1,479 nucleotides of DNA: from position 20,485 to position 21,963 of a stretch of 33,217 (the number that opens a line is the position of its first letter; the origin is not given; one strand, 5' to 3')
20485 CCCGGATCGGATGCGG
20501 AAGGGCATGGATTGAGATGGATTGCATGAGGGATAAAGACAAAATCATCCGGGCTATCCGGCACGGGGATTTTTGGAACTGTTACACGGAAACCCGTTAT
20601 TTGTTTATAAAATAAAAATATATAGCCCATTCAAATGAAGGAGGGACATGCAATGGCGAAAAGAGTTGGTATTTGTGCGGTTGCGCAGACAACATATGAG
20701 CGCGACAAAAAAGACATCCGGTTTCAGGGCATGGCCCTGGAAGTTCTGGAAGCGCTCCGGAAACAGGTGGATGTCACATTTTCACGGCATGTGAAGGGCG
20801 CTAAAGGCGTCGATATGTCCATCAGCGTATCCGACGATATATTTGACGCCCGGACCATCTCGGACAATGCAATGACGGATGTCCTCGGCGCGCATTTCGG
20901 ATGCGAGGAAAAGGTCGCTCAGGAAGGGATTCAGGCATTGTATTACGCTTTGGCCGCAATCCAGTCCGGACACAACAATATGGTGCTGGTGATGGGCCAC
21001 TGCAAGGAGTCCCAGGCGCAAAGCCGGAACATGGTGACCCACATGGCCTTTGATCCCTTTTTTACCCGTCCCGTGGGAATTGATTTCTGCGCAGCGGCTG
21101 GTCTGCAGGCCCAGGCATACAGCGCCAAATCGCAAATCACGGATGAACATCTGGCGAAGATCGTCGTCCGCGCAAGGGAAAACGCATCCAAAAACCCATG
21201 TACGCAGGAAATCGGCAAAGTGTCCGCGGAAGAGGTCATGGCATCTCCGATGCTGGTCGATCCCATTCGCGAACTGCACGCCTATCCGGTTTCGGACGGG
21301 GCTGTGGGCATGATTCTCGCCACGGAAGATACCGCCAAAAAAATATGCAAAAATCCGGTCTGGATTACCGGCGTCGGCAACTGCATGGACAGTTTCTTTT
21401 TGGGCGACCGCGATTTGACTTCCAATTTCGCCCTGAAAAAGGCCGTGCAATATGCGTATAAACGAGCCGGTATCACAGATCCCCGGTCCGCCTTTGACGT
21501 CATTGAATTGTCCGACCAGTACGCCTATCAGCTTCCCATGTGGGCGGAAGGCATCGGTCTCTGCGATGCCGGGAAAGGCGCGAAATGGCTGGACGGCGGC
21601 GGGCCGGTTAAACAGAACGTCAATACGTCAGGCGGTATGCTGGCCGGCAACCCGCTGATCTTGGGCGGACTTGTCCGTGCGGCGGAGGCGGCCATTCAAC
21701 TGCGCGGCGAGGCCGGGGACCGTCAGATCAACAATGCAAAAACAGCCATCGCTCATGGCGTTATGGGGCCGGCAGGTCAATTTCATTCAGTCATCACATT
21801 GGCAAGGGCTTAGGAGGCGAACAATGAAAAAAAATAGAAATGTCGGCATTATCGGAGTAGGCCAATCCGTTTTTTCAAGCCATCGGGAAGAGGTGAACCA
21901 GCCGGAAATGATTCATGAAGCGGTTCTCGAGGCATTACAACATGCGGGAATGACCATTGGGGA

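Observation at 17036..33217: Locus-level hypothesis: a C-C lyase pathway like steroid side-chain cleavage, for a bulky lipid-CoA, in an anaerobe-like genome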

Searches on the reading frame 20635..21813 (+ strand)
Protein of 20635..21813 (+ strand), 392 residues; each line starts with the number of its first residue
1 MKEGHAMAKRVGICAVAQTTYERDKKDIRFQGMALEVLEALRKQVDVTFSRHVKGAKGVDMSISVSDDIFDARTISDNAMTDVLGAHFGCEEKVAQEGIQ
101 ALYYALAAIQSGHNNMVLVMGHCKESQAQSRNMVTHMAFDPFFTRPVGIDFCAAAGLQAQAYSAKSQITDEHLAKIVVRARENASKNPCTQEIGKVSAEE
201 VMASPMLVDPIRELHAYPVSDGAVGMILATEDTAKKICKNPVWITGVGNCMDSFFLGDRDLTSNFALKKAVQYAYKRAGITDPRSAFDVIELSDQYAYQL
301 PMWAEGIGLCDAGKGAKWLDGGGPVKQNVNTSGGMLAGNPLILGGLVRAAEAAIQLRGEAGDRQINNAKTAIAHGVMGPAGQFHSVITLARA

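Call 3: search_protein_families(library=pfam, proteins=[window:20635-21813:+])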
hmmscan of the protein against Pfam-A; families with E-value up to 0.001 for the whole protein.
window:20635-21813:+ (392 aa): 2 families
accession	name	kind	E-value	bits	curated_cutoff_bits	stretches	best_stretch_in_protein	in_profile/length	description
PF22691.2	Thiolase_C_1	-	1.2e-22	80.7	28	1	259-386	13-140/144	Thiolase C-terminal domain-like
PF00108.29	Thiolase_N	-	3.7e-05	23.7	26.4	1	93-231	83-259/260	Thiolase, N-terminal domain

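Call 7: search_protein_families(library=ncbifam, proteins=[window:20635-21813:+], max_evalue=0.00001)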
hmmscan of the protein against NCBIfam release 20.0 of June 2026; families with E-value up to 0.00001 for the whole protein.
window:20635-21813:+ (392 aa): 17 families
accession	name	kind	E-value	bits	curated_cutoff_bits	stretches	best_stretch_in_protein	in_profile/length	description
NF004722.0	PRK06066.1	equivalog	1.6e-61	208.4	516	1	8-375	3-369/385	thiolase domain-containing protein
NF006180.0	PRK08313.1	subfamily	8.1e-61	206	514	1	7-389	2-382/389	thiolase domain-containing protein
NF004720.0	PRK06064.1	subfamily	1.8e-50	171.8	420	1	96-382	86-379/389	thiolase domain-containing protein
NF005924.0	PRK07937.1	subfamily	2.8e-48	165.2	419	1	9-388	3-348/353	lipid-transfer protein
NF004721.0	PRK06065.1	equivalog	5.9e-45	153.8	455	1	63-374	57-377/393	thiolase domain-containing protein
NF053570.1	AcCoTHIOL_METTL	equivalog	2.5e-39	135.2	600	1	96-381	86-374/385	acetyl-CoA acetyltransferase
NF004982.0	PRK06365.1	equivalog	4.8e-38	131.3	695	2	6-260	13-266/430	thiolase domain-containing protein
NF004811.0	PRK06158.1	subfamily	2.7e-35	122.1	421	1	100-378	90-368/384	acetyl-CoA acetyltransferase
NF006102.0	PRK08256.1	subfamily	2.1e-34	119.2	436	1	9-376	3-379/394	lipid-transfer protein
NF009228.0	PRK12578.1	subfamily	4.9e-34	117.6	485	1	7-390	1-386/387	thiolase domain-containing protein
NF006010.0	PRK08142.1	subfamily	1.6e-32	112.8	462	1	72-389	56-383/388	thiolase domain-containing protein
NF004810.0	PRK06157.1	equivalog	1.7e-30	106.5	403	1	93-387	86-393/400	acetyl-CoA acetyltransferase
NF005704.0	PRK07516.1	subfamily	5.2e-29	101.4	412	1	94-378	84-375/389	thiolase domain-containing protein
NF004715.0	PRK06059.1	equivalog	8e-27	94.2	424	1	96-387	86-396/399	lipid-transfer protein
NF053628.1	BnzsclthlBbsBGT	equivalog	1.8e-23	83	750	1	9-378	5-370/389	benzoylsuccinyl-CoA thiolase subunit BbsB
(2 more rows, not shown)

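Call 9: search_solved_structures(query=window:20635-21813:+, max_evalue=0.00001, show_alignments=2)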
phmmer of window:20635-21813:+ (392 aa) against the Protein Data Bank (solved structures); distinct sequences matched with E-value up to 0.00001: 15.
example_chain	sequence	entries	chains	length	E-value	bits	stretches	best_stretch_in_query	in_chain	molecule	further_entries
4yzo_A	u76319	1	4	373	1.1e-28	103.7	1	97-379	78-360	Putative acyl-CoA acyltransferase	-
7yvy_A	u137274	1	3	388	3.5e-27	98.8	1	98-382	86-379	Acetyl-CoA acetyltransferase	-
6esq_A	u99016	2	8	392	6.1e-24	88.2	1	93-366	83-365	acetoacetyl-CoA thiolase | Acetyl-CoA acetyltransferase thiolase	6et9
4u4e_A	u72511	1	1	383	3e-21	79.3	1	102-379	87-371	Thiolase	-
7pxp_C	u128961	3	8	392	9.7e-21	77.6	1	98-388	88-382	Benzoylsuccinyl-CoA thiolase subunit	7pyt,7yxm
6hsj_A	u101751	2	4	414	1.3e-20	77.3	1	9-378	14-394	SCP2-thiolase (type-1)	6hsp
6hrv_A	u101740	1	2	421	1.3e-20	77.2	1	9-378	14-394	SCP2-thiolase (type-1)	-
9myr_A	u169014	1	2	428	6.3e-16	61.8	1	157-380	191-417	Nonspecific lipid-transfer protein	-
3zbk_A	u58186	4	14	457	2.3e-08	36.9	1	94-365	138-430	3-KETOACYL-COA THIOLASE-LIKE PROTEIN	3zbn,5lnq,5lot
3zbl_A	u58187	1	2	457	3.8e-08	36.2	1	97-366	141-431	3-KETOACYL-COA THIOLASE-LIKE PROTEIN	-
3zbg_A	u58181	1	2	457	4e-08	36.1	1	98-365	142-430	3-KETOACYL-COA THIOLASE-LIKE PROTEIN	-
9skh_I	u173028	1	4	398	2.7e-07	33.4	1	270-389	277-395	2,4-diacetylphloroglucinol biosynthesis protein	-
9skm_I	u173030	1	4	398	2.7e-07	33.4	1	270-389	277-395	2,4-diacetylphloroglucinol biosynthesis protein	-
4bia_A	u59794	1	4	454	5.4e-07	32.4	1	204-369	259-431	3-KETOACYL-COA THIOLASE, PUTATIVE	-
4bi9_A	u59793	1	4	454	1e-06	31.5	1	204-369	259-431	3-KETOACYL-COA THIOLASE, PUTATIVE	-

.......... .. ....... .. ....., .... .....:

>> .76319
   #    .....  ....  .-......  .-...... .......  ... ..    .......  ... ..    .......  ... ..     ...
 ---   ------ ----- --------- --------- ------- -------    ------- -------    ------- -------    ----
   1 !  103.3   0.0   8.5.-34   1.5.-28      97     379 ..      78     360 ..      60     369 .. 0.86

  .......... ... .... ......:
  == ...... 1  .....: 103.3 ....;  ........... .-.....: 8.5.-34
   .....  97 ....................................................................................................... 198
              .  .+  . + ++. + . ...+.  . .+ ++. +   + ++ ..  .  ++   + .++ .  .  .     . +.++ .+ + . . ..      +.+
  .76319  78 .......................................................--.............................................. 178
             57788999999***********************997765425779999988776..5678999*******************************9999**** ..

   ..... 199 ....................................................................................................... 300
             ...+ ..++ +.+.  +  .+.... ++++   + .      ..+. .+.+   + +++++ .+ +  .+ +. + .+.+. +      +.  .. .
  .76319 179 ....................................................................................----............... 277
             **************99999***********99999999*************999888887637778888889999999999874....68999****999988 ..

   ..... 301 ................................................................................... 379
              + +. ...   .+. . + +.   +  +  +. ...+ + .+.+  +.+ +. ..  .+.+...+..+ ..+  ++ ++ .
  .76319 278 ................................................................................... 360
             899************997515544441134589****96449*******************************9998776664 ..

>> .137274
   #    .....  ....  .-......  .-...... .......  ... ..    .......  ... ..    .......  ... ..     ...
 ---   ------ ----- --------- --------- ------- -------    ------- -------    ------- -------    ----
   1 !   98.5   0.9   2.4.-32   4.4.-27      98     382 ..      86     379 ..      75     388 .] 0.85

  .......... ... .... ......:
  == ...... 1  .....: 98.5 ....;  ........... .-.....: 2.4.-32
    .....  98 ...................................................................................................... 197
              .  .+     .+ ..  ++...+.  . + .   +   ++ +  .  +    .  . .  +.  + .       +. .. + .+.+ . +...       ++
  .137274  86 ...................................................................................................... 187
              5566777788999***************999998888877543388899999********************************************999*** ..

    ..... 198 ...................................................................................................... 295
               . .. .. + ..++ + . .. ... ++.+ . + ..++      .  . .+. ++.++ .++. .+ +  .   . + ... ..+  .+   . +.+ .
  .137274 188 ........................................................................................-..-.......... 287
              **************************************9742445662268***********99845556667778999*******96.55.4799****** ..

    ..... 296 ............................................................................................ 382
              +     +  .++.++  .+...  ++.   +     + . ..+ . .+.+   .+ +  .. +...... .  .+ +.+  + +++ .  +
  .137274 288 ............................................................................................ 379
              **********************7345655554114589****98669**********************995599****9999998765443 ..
